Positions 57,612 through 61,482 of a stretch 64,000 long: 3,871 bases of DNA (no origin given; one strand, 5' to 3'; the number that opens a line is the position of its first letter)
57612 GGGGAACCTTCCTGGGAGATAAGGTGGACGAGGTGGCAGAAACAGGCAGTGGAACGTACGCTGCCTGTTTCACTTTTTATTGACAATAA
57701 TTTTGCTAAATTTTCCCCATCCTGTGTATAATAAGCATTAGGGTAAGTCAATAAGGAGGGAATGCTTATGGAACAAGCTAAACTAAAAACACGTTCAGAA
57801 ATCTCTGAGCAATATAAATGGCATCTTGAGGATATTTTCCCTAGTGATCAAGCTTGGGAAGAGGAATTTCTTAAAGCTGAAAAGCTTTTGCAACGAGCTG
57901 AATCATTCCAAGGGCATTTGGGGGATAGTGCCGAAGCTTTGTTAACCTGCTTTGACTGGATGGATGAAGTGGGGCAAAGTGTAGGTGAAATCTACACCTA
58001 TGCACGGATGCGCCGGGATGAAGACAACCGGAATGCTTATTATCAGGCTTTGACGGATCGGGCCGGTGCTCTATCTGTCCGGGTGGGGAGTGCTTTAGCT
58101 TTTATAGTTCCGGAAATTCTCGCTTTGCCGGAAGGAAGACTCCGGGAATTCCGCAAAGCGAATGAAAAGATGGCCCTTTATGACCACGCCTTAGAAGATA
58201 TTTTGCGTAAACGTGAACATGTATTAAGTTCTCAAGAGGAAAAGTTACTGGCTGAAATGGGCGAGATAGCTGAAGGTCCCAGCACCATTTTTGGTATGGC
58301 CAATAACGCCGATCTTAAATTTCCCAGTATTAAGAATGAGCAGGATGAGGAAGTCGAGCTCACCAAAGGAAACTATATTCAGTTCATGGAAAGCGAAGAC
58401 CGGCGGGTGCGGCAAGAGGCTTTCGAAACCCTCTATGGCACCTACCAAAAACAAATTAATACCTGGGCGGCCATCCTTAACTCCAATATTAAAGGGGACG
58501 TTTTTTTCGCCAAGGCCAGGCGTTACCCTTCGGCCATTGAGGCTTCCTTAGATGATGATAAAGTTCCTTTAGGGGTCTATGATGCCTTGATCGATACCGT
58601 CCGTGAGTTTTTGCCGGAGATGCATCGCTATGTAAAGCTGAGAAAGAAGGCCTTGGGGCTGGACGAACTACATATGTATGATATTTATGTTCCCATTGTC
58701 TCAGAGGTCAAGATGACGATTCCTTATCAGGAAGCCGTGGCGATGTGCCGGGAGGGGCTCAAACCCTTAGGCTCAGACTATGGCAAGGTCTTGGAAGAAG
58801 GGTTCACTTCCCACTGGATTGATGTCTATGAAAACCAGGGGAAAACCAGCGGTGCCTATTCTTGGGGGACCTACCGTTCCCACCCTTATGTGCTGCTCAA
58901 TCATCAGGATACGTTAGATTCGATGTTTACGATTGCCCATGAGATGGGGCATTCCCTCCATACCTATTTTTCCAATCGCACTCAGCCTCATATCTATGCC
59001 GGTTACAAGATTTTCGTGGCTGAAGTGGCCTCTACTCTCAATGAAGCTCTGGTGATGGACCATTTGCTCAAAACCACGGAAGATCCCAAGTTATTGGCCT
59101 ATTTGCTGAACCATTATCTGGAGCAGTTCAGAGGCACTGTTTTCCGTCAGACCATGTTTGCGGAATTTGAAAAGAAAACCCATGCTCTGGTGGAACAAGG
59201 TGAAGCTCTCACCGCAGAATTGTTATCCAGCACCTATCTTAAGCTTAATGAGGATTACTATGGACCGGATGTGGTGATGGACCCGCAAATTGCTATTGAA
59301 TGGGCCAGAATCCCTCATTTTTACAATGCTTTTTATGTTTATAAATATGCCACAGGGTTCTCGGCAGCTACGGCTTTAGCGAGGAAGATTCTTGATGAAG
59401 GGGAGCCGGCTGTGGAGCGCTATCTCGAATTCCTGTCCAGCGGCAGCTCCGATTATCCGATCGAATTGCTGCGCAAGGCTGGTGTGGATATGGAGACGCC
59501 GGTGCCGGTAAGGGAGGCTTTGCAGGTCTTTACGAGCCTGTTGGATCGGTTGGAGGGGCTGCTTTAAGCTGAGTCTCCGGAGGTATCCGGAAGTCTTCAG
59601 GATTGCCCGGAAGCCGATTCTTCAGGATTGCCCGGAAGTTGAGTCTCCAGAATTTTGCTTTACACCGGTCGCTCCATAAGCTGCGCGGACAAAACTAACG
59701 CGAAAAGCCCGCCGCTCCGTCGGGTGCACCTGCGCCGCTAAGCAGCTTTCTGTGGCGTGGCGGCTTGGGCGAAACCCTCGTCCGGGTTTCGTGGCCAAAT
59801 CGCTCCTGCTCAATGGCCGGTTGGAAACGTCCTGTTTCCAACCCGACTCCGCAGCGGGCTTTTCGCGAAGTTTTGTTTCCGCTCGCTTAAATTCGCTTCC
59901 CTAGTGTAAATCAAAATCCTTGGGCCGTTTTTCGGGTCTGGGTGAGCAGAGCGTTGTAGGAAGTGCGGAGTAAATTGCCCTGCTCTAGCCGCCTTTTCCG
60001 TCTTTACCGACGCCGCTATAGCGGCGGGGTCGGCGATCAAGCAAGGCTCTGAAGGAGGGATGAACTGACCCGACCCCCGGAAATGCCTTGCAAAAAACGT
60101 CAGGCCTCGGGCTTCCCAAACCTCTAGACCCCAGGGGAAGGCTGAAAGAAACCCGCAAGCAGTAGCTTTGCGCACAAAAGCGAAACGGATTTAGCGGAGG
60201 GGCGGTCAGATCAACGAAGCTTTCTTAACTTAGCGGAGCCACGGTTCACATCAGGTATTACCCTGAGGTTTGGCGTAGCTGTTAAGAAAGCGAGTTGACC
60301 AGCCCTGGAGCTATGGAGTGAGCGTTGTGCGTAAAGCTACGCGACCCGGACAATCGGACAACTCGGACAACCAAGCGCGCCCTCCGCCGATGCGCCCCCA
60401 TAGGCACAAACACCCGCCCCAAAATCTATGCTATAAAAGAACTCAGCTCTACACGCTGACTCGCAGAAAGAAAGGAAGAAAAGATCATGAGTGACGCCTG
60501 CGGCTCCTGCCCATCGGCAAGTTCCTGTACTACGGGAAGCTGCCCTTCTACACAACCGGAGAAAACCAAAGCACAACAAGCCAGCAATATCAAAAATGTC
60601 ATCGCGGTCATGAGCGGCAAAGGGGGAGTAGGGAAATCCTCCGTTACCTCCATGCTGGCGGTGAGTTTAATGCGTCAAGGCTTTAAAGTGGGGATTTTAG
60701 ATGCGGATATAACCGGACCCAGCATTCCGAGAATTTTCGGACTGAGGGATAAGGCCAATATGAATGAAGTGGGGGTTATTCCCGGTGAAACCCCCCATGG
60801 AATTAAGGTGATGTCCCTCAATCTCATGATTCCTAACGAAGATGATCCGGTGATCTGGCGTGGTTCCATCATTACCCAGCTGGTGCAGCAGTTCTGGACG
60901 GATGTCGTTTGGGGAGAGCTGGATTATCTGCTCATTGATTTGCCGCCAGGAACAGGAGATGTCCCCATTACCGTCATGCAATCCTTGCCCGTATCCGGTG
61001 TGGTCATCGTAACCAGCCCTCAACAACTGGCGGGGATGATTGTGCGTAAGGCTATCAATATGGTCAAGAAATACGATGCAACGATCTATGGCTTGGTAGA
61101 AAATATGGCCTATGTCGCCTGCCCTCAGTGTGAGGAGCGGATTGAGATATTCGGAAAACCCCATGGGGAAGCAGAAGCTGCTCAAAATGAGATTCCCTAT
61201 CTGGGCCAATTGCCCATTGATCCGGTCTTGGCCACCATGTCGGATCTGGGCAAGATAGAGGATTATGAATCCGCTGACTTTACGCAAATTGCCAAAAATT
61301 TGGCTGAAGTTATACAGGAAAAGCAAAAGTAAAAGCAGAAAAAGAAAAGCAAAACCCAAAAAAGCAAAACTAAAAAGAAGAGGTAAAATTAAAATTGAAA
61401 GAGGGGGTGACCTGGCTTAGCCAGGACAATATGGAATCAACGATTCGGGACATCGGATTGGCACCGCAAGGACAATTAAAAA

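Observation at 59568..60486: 0.9 kb GC-rich, ORF-free island between pepF and apbC with nested perfect long-range complementarity: candidate large structured ncRNA or cryptic inserted element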

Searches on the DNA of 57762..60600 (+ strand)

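Call 4: search_rna_families(source=window, start=59450, end=60600, threshold=evalue, max_evalue=10, show_alignments=3)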
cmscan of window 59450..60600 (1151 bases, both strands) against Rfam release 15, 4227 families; matches with E-value up to 10: 5.
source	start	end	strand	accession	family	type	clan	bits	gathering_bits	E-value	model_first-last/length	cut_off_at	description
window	60370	60547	-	RF02165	PVT1_2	Gene; lncRNA;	-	16.9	47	4.1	1-172/172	no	Pvt1 oncogene conserved region 2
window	59564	59606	+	RF01006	mir-601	Gene; miRNA;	-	15.5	98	4.2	1-71/71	no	mir-601 microRNA precursor family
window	60000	60155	-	RF02177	SMCR2_1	Gene; lncRNA;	-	14.8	50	5.1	1-159/159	no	Smith-Magenis syndrome chromosome region, candidate 2 conserved region 1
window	59480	59575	+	RF02250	Six3os1_5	Gene; lncRNA;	-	12.2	50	0.9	1-272/272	no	Six3os1 conserved region 5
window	59488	59585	+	RF02166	PVT1_3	Gene; lncRNA;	-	12.1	45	2.3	1-95/95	no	Pvt1 oncogene conserved region 3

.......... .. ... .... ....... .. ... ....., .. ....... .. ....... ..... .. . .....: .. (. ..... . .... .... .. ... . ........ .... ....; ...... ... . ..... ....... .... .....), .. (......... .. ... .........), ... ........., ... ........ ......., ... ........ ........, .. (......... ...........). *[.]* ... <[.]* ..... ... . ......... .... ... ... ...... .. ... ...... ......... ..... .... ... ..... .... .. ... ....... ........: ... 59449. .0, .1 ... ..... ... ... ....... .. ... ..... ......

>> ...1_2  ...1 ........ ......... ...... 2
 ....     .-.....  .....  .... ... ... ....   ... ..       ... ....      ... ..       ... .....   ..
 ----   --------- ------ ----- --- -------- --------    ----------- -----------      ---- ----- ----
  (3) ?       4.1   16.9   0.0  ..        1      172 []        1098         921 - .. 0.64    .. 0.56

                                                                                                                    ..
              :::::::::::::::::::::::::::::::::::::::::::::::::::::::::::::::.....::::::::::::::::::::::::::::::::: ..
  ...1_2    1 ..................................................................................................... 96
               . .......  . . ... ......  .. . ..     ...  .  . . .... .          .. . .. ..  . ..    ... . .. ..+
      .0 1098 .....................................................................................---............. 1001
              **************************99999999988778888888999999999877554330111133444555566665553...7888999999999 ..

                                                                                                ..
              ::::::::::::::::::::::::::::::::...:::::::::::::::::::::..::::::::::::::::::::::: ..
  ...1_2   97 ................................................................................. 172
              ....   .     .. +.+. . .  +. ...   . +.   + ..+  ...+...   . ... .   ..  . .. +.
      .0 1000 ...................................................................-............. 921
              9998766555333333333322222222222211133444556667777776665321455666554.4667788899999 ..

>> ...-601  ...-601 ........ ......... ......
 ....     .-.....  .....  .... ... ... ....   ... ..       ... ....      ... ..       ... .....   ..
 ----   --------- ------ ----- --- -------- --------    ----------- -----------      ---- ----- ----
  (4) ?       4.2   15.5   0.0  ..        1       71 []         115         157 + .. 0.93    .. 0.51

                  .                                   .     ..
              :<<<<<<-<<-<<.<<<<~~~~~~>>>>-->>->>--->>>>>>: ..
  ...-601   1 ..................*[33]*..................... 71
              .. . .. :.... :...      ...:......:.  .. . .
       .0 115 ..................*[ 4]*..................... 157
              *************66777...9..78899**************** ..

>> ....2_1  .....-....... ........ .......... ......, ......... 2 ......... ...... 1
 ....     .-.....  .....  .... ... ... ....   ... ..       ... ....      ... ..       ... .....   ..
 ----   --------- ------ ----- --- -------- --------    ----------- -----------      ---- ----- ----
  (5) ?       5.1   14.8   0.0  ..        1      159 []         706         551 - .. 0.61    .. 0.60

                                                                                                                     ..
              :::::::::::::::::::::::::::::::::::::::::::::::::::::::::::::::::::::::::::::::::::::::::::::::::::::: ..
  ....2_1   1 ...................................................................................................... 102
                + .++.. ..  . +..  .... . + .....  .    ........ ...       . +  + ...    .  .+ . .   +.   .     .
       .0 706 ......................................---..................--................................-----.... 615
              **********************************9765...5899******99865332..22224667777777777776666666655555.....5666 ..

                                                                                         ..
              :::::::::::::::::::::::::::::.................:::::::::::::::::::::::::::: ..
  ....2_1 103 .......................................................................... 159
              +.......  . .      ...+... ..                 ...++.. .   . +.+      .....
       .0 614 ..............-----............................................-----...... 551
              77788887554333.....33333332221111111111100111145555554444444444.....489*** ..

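Call 23: search_dna_similar(query=window:59568-60486:+, collection=plasmids, mode=distant, max_evalue=0.01)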
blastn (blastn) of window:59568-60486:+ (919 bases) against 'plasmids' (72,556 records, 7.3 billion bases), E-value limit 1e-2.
No match.

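Call 24: search_dna_similar(query=window:59568-60486:+, collection=phages, mode=distant, max_evalue=0.01)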
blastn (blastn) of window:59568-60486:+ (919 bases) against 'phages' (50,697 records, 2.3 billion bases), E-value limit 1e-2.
No match.

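Call 40: search_with_rna_model(model_id=R1, source=window, start=59400, end=60600, filters=off, max_evalue=10, show_alignments=4)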
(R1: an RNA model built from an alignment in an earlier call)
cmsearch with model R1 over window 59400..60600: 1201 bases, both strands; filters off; matches with E-value up to 10: 24.
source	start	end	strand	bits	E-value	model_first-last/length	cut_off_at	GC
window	60145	60354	+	204.8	5.8e-51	1-208/208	no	0.52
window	59636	59766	-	6.8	0.035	1-208/208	no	0.58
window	60219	60291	-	6.4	0.042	73-146/208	no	0.48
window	60040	60083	+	2.2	0.47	1-208/208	no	0.59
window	59692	59778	+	1.8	0.57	1-208/208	no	0.64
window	59915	59943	-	1.8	0.58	1-208/208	no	0.55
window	59517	59543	-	0.8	1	1-208/208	no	0.52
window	59521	59640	+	0.5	1.2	1-208/208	no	0.55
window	59998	60033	+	0.3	1.4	93-128/208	no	0.69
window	59930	59997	+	-0.3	1.9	1-208/208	no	0.54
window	59840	59908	+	-0.6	2.2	1-208/208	no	0.52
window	59974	60007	-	-1.1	3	1-208/208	no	0.53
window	60095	60170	-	-1.1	3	1-208/208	no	0.57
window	60389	60427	+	-1.1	3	1-208/208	no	0.59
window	60093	60138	+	-1.4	3.5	1-208/208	no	0.59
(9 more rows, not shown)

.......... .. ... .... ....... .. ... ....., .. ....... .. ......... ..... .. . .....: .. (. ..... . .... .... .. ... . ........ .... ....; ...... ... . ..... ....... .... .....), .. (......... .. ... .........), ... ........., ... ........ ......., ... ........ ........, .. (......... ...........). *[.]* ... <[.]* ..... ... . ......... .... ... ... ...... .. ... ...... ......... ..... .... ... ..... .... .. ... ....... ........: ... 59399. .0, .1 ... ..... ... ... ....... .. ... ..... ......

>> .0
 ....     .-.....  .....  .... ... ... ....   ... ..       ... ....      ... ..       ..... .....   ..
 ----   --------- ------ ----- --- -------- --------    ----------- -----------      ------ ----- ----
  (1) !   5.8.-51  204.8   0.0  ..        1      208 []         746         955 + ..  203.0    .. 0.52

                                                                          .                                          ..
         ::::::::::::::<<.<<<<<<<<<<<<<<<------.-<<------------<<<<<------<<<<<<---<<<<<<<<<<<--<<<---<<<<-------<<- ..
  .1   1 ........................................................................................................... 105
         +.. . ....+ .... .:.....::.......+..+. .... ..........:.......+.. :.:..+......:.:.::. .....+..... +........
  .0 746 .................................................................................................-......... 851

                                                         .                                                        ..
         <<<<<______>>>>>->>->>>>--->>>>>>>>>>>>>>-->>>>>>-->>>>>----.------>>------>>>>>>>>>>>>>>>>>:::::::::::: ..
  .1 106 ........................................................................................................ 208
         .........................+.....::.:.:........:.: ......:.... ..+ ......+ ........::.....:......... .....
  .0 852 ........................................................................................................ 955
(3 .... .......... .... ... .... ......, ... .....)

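Call 41: search_with_rna_model(model_id=R1, source=L001, start=5780, end=6300, filters=off, max_evalue=0.01, show_alignments=2)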
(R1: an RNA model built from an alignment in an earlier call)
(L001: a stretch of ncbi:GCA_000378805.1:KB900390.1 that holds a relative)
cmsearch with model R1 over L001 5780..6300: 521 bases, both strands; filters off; matches with E-value up to 0.01: 1.
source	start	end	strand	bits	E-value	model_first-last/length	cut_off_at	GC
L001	5863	6089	-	31.3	1.3e-08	1-208/208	no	0.51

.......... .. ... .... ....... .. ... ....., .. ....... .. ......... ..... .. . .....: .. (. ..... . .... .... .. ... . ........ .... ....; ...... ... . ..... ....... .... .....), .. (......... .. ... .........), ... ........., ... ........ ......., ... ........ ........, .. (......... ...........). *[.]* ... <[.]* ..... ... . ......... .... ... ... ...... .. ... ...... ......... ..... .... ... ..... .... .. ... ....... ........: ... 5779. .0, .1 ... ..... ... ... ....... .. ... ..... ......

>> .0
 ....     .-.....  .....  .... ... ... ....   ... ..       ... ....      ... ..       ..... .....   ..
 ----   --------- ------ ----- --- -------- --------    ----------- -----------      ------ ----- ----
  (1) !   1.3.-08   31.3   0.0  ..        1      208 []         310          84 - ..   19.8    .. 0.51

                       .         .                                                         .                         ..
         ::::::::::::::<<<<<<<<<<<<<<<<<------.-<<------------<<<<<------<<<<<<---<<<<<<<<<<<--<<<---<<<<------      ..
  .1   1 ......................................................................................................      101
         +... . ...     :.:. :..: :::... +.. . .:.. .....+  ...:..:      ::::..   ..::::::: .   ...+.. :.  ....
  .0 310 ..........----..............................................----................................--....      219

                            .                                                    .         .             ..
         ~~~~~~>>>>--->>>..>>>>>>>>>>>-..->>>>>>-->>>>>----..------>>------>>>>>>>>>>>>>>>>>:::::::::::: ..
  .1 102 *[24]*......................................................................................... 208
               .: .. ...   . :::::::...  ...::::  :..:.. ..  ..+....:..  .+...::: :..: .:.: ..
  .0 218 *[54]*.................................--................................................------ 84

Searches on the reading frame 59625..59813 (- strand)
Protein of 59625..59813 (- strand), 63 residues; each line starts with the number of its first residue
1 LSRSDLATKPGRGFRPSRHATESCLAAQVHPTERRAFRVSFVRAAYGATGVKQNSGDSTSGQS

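Call 13: search_protein_families(library=pfam, max_evalue=1, proteins=[window:59625-59813:-])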
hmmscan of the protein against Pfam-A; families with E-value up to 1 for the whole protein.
window:59625-59813:- (63 aa): 0 families

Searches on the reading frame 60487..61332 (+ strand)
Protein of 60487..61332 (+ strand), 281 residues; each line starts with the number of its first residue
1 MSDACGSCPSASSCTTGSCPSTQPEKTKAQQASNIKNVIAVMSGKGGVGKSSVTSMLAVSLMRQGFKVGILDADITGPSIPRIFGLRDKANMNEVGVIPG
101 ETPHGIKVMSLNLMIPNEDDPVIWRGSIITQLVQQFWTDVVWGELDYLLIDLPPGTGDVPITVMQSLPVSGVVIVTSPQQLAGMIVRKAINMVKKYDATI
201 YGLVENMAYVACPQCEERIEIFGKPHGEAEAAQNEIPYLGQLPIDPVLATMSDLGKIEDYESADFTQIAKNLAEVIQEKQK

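Call 9: find_encoding_contigs(protein=window:60487-61332:+, flank=4000, max_places=10)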
Protein window:60487-61332:+ (281 aa): no gene with exactly this product is on record in the collection.

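Call 13: search_protein_families(library=pfam, max_evalue=1, proteins=[window:60487-61329:+])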
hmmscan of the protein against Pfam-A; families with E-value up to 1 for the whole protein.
window:60487-61329:+ (281 aa): 16 families
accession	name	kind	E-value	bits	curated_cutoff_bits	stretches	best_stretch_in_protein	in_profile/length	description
PF10609.15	ParA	-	4.4e-95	318.2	27.1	1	34-274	1-243/246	NUBPL iron-transfer P-loop NTPase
PF01656.29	CbiA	-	5.2e-10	39.8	25.4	1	39-185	1-54/125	CobQ/CobB/MinD/ParA nucleotide binding domain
PF13614.12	AAA_31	-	1.4e-09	38.6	27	1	37-196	2-167/177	AAA domain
PF09140.17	MipZ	-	1.7e-06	28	20.7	1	38-94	2-58/262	ATPase MipZ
PF02374.21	ArsA_ATPase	-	4.2e-05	23.3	24.3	1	40-74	4-38/305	Anion-transporting ATPase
PF20720.3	nSTAND3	-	0.0008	19.6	27.2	1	36-70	16-50/155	Novel STAND NTPase 3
PF03308.22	MeaB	-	0.001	18.6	23.1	1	42-94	38-89/273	Methylmalonyl Co-A mutase-associated GTPase MeaB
PF16575.11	CLP1_P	-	0.0016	18.7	26.6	1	44-78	1-35/188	mRNA cleavage and polyadenylation factor CLP1 P-loop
PF06414.18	Zeta_toxin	-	0.0028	17.6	22.3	1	30-89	8-67/199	Zeta toxin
PF06564.18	CBP_BcsQ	-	0.0087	16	21.3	1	38-73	3-38/234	Cellulose biosynthesis protein BcsQ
PF03193.22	RsgA_GTPase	-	0.025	14.9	30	1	26-59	95-128/174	RsgA GTPase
PF01583.26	APS_kinase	-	0.036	14.5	21.1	1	38-75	3-40/152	Adenylylsulphate kinase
PF25199.1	nSTAND_NTPase5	-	0.1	12.8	34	1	30-78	34-83/145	Novel STAND NTPase 5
PF00142.24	Fer4_NifH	-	0.1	12.5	25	1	42-74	5-37/271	4Fe-4S iron sulfur cluster binding proteins, NifH/frxC family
PF00448.28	SRP54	-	0.12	12.5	22.7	1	39-75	3-39/196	SRP54-type protein, GTPase domain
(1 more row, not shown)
